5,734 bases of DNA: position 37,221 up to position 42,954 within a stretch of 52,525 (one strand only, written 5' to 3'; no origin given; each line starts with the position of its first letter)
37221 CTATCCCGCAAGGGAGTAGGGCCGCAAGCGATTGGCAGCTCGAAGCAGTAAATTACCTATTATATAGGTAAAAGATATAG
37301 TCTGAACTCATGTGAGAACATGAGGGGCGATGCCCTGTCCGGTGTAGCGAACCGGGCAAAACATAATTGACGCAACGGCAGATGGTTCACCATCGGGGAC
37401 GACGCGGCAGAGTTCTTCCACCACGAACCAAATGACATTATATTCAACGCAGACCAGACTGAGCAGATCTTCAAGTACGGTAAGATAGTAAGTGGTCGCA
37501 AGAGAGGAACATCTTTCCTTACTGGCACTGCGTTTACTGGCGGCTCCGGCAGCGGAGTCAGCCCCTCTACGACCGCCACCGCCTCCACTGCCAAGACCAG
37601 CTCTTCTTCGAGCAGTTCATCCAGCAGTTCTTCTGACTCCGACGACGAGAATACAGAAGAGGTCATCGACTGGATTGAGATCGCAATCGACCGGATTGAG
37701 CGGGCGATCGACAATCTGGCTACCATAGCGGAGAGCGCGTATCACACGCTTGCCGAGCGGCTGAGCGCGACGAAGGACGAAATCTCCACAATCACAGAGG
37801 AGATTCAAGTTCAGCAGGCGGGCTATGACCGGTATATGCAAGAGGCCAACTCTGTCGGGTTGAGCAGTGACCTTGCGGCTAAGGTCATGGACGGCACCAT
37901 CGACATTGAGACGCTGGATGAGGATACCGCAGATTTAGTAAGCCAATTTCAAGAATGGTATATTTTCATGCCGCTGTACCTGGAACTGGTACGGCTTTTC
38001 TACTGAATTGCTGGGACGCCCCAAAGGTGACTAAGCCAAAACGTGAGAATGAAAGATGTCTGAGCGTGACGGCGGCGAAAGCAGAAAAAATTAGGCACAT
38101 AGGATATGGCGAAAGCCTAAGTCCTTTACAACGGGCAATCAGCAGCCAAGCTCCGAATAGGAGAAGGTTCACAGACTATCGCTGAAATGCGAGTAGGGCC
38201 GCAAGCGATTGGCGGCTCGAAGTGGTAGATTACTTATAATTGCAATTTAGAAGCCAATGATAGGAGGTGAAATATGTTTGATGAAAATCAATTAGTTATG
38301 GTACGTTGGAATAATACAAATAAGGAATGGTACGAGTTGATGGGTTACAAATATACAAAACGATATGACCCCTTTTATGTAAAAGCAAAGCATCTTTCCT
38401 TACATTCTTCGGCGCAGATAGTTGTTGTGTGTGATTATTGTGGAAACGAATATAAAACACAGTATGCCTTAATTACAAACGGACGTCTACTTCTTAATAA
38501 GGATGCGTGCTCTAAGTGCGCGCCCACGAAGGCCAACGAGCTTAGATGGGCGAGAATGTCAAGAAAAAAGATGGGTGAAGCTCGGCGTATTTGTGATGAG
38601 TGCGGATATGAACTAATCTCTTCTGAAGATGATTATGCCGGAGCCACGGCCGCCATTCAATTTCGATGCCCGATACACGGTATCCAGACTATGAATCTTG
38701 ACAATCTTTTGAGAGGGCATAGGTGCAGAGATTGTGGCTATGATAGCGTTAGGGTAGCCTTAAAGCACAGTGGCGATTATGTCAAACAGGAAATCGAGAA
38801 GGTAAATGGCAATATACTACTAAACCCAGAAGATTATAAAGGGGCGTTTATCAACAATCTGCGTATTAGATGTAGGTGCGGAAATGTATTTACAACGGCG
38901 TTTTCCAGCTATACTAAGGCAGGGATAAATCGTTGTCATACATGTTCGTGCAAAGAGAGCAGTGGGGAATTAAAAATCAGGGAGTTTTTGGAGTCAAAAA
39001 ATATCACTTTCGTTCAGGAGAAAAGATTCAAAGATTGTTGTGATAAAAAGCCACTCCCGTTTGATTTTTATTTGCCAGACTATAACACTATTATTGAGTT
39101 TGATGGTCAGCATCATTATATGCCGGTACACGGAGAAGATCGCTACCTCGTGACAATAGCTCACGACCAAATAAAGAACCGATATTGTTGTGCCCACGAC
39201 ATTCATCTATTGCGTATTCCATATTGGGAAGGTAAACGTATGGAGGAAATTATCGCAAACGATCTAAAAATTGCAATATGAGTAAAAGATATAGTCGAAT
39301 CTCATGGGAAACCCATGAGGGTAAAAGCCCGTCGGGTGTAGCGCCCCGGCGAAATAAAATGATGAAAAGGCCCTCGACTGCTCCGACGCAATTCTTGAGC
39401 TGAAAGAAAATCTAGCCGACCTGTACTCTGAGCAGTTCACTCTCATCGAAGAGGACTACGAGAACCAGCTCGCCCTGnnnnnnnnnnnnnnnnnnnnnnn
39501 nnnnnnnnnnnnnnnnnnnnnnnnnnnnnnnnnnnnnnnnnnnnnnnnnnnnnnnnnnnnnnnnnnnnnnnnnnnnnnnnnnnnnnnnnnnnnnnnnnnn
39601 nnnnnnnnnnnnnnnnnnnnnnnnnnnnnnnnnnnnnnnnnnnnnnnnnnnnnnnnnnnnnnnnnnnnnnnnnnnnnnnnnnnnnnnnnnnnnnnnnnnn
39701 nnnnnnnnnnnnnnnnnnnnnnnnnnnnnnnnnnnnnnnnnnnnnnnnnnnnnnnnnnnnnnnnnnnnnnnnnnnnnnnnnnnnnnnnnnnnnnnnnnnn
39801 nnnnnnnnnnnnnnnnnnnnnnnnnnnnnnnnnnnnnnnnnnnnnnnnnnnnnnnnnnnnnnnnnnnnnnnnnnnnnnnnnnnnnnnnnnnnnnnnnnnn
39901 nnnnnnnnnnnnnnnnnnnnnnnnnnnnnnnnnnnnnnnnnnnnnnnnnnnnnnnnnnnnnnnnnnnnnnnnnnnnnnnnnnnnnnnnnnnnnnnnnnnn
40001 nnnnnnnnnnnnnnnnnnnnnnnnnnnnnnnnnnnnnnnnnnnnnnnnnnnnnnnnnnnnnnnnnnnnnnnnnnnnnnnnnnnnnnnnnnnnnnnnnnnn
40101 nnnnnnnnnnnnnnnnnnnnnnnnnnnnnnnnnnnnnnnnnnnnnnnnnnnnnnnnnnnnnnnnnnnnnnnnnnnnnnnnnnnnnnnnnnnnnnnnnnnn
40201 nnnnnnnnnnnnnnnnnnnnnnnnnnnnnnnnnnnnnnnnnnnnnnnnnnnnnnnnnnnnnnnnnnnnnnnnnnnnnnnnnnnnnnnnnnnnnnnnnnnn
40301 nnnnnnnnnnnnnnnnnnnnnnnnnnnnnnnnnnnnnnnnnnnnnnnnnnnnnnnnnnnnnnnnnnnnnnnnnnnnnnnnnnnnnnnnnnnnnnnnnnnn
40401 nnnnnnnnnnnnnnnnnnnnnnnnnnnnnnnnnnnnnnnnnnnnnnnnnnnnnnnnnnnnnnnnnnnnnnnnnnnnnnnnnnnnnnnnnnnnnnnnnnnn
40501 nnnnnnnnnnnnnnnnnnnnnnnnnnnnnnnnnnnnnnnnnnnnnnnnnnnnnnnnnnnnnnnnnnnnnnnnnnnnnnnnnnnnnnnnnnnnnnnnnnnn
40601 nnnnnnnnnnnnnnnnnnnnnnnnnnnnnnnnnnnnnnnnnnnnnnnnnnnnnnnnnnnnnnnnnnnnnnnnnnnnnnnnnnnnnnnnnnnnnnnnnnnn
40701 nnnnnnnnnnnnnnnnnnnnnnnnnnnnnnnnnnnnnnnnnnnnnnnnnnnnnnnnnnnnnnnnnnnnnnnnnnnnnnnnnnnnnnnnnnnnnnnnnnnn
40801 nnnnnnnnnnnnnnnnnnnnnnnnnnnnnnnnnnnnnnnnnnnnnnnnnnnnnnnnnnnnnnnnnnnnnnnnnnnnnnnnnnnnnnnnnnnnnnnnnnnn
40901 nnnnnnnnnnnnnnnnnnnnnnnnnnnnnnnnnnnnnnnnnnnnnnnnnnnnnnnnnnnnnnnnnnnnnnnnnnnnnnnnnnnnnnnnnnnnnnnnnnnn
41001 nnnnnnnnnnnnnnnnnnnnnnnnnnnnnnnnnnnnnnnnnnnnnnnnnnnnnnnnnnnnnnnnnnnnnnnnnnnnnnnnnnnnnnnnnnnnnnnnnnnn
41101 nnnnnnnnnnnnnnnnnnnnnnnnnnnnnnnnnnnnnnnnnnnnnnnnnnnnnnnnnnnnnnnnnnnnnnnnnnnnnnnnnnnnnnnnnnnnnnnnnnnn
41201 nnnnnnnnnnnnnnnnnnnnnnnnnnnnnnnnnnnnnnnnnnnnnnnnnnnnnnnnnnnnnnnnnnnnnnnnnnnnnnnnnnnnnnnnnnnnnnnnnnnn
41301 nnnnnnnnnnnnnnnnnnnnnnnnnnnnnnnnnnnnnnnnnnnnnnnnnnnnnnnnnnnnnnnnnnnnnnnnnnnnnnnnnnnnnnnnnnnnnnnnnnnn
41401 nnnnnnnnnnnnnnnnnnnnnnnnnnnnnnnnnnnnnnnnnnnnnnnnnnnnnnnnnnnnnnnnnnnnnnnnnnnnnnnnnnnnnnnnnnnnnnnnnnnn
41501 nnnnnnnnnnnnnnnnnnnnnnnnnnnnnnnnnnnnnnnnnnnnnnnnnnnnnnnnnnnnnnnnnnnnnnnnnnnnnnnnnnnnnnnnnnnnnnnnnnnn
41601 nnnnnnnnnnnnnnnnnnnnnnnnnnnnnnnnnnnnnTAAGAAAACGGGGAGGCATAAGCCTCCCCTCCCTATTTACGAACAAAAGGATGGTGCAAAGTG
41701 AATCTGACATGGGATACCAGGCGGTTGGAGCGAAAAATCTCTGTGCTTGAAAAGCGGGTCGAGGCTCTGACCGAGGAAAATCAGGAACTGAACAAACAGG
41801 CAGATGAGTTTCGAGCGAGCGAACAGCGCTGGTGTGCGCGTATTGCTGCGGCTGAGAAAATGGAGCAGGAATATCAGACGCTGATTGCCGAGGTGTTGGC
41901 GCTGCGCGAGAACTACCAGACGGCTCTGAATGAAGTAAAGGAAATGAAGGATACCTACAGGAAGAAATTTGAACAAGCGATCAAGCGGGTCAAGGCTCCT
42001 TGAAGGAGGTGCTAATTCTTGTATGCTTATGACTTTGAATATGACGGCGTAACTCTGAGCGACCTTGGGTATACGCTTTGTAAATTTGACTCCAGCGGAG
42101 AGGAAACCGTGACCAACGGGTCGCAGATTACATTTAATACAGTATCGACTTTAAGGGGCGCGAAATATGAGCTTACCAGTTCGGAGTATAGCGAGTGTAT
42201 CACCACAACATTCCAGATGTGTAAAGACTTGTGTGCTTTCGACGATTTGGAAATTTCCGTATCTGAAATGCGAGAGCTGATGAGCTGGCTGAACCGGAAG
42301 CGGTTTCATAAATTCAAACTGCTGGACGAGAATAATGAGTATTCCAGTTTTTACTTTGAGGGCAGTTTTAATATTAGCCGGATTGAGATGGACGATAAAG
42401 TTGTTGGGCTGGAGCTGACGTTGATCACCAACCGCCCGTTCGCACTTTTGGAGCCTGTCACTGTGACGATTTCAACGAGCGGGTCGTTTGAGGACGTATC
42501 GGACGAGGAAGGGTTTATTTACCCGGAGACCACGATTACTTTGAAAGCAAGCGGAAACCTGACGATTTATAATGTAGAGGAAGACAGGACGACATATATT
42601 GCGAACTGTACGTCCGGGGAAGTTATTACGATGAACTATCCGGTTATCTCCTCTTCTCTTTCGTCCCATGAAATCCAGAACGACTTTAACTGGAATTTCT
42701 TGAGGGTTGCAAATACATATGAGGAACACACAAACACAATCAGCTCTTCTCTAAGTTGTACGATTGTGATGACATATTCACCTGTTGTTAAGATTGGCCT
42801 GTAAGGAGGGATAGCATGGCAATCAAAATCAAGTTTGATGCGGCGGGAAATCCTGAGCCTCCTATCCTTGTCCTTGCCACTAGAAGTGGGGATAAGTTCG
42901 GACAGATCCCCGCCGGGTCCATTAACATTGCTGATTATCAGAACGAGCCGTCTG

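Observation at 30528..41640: Tape-measure gene is a five-exon mosaic interrupted by four group I introns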

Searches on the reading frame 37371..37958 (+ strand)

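Call 10: search_protein_families(library=pfam, proteins=[window:37371-37958:+], max_evalue=0.01)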
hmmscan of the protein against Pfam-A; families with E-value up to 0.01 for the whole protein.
window:37371-37958:+ (196 aa): 1 family
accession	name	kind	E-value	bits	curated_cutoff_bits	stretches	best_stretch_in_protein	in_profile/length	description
PF04065.20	Not3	-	0.00095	19.1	25.8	1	75-148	99-175/231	Not1 N-terminal domain, CCR4-Not complex component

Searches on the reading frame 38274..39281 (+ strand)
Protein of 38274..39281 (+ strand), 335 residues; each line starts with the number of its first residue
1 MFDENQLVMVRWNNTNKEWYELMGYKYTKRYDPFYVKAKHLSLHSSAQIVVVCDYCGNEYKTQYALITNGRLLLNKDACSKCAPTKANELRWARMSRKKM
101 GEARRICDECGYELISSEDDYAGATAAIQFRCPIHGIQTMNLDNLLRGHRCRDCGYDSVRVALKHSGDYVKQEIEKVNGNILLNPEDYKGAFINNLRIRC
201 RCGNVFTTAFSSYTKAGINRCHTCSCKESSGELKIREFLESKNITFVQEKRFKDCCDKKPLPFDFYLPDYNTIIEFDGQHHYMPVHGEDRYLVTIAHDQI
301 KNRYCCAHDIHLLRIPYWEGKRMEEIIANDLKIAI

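Call 10: search_protein_families(library=pfam, proteins=[window:38274-39281:+], max_evalue=0.01)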
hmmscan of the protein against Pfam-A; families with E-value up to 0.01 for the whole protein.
window:38274-39281:+ (335 aa): 1 family
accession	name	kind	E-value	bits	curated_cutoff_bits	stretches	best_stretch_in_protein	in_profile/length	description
PF21817.3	CapR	-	0.003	18.1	24.2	1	104-155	7-67/67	CapR homology domain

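Call 11: search_protein_families(library=ncbifam, proteins=[window:38274-39281:+], max_evalue=0.01)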
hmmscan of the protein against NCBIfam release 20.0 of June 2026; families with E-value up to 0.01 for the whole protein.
window:38274-39281:+ (335 aa): 1 family
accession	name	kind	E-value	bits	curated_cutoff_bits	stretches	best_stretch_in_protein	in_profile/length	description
NF000612.0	PRK00019.1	equivalog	0.0013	18.4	70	0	47-84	10-43/72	50S ribosomal protein L31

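Call 45: search_solved_structures(query=window:38274-39281:+, max_evalue=1, show_alignments=2)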
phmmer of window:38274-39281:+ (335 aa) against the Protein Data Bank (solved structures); distinct sequences matched with E-value up to 1: 6.
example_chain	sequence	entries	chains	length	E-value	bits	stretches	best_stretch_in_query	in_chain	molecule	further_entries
5egb_A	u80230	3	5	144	0.017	17.6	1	39-112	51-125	Histone-lysine N-methyltransferase PRDM9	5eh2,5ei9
9znf_Ab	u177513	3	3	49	0.08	15.5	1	140-166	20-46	Large ribosomal subunit protein eL40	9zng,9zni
9nri_Be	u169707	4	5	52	0.091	15.3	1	140-166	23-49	Large ribosomal subunit protein eL40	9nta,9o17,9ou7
8crx_4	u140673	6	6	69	0.26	13.8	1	48-86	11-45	50S ribosomal protein L31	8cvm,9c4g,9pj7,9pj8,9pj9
28nt_Z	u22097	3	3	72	0.74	12.3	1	47-90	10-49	Large ribosomal subunit protein bL31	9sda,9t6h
3mao_A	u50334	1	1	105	0.8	12.2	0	105-137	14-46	Methionine-R-sulfoxide reductase B1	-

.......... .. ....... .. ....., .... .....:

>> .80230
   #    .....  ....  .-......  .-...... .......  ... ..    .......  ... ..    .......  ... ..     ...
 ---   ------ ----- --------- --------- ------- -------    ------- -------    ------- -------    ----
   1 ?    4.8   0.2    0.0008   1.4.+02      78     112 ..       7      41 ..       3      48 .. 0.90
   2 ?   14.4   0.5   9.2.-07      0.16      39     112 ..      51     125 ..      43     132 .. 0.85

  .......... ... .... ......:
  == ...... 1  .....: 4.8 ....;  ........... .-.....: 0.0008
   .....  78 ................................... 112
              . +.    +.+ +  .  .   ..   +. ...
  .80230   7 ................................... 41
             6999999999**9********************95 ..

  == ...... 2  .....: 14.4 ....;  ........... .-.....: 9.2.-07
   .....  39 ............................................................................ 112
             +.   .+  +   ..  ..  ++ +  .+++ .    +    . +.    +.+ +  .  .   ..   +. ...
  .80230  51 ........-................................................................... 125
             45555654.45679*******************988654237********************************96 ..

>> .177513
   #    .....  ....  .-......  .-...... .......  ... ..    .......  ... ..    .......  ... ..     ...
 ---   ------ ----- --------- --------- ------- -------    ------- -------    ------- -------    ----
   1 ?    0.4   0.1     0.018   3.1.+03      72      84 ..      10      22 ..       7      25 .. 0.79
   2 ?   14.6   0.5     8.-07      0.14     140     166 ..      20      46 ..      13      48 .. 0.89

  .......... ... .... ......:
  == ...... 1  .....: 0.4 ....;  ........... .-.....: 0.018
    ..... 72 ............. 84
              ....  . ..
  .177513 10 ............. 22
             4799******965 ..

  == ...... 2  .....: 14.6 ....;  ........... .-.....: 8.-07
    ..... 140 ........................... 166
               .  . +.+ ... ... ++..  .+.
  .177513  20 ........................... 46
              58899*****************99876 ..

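Call 46: search_protein_families(library=phrogs, proteins=[window:38274-39281:+], max_evalue=0.01)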
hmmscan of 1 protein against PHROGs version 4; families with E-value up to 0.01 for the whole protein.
window:38274-39281:+ (335 aa): 9 families
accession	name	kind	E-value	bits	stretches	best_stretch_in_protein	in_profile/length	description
phrog_559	-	DNA, RNA and nucleotide metabolism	1e-57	197.3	1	39-332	149-412/607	HNH endonuclease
phrog_9084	-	DNA, RNA and nucleotide metabolism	1.2e-28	101.5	1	213-320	46-155/187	homing endonuclease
phrog_4538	-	unknown function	4.7e-26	92.7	1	195-315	197-315/447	-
phrog_5104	-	unknown function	6.5e-17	62.9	1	6-103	5-104/228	-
phrog_681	-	DNA, RNA and nucleotide metabolism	4.2e-13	49.8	1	43-156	327-430/576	endonuclease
phrog_7140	-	DNA, RNA and nucleotide metabolism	5.9e-12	46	1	213-321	105-217/423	intron encoded nuclease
phrog_12131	-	DNA, RNA and nucleotide metabolism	6.8e-11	42.8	1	9-88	8-87/313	homing endonuclease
phrog_29804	-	unknown function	1.5e-06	28.5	1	176-281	201-296/534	-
phrog_503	-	unknown function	0.0053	17.5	0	218-284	21-84/144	-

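Call 56: find_encoding_contigs(protein=window:38274-39281:+, flank=10000, max_places=6)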
Protein window:38274-39281:+ (335 aa): 1 contig read that carries it; 1 place shown.
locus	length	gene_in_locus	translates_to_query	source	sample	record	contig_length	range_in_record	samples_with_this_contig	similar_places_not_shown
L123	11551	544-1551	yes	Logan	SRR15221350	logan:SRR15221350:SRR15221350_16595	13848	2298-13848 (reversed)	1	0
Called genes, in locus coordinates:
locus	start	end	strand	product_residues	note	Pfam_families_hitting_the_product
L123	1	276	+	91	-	?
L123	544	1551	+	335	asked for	PF05265:DUF723 (faint)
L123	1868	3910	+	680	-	-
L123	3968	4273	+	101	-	PF17078:SHE3 (weak)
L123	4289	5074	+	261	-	PF20195:DUF6558, PF20753:DUF6558_C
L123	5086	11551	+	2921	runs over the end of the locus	?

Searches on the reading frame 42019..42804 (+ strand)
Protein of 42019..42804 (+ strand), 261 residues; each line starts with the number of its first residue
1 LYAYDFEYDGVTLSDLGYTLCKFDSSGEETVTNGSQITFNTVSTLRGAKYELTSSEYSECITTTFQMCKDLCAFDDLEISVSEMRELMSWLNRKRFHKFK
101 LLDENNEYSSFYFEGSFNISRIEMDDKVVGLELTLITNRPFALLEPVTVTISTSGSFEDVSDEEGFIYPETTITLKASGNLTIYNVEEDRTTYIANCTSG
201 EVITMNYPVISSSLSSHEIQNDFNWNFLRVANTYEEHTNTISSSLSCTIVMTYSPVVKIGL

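Call 47: search_protein_families(library=phrogs, proteins=[window:42019-42804:+], max_evalue=0.00001)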
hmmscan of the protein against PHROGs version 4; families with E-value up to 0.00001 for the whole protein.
window:42019-42804:+ (261 aa): 0 families

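Call 72: search_protein_families(library=pfam, proteins=[window:42019-42804:+], max_evalue=0.001)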
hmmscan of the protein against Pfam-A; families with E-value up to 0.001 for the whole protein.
window:42019-42804:+ (261 aa): 2 families
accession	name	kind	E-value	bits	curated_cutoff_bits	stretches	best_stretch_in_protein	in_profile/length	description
PF20195.4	DUF6558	-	1.8e-40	138.6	24.1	1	1-138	1-139/140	Phage tail protein N-terminal domain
PF20753.2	DUF6558_C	-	6.6e-30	104.3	24.4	1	153-253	17-119/119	Phage tail C-terminal domain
